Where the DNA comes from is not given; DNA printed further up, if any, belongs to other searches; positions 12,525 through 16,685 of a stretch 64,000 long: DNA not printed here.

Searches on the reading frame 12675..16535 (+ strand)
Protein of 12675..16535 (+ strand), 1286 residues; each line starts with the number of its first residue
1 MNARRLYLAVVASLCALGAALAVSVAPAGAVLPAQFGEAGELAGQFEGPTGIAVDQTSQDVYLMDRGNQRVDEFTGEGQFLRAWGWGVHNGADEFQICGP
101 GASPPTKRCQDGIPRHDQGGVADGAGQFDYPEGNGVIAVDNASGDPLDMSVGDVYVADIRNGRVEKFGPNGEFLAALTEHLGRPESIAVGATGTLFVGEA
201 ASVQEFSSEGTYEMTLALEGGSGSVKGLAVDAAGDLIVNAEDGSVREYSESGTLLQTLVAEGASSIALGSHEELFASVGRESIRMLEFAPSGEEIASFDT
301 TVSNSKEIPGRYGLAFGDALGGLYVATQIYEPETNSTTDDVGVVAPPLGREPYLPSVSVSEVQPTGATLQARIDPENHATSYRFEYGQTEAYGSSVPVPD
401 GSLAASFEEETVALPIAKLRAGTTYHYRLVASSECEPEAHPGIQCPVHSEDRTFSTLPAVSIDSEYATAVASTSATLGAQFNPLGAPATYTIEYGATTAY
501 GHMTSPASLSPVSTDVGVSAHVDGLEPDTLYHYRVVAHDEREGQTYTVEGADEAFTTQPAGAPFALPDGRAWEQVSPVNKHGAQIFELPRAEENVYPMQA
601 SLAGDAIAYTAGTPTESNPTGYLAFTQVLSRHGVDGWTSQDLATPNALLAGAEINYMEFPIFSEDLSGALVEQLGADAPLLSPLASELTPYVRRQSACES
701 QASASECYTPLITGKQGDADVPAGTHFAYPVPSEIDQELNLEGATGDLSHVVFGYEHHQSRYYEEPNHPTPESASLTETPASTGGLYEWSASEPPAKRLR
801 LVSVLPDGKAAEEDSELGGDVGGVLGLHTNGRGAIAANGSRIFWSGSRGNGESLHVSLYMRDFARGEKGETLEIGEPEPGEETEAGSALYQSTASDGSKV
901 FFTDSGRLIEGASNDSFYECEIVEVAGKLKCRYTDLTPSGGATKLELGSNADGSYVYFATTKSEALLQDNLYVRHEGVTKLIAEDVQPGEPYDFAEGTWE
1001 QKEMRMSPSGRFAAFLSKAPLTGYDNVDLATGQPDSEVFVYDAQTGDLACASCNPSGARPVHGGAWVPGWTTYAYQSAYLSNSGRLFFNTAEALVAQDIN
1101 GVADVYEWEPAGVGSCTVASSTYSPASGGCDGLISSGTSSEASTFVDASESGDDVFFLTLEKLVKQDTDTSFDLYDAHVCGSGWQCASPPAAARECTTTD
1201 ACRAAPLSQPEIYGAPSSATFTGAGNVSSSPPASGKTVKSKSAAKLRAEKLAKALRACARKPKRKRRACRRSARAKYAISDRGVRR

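Call 19: search_protein_families(library=pfam, proteins=[window:12675-16535:+], max_evalue=0.001)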
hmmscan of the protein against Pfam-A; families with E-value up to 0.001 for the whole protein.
window:12675-16535:+ (1286 aa): 4 families
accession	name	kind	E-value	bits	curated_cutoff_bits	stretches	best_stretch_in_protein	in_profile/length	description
PF16655.11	PhoD_N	-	2.3e-08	34.9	30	0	361-437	7-84/90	PhoD-like phosphatase, N-terminal domain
PF01436.27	NHL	-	2.5e-07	30.9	20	0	46-71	1-25/28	NHL repeat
PF16656.11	Pur_ac_phosph_N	-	3.9e-07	31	30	1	471-545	9-88/93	Purple acid Phosphatase, N-terminal domain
PF00041.27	fn3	-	2e-06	28.3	25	0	472-541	11-72/84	Fibronectin type III domain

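Call 71: search_protein_families(library=ncbifam, proteins=[window:12675-16535:+], max_evalue=0.01)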
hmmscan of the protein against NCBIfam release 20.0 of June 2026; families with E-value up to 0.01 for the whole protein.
window:12675-16535:+ (1286 aa): 1 family
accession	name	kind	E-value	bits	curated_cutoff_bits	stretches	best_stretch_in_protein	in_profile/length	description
NF035926.1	scyF_NHL_VPEP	equivalog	7.1e-14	51.7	350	2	34-94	234-293/376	scytonemin biosynthesis PEP-CTERM protein ScyF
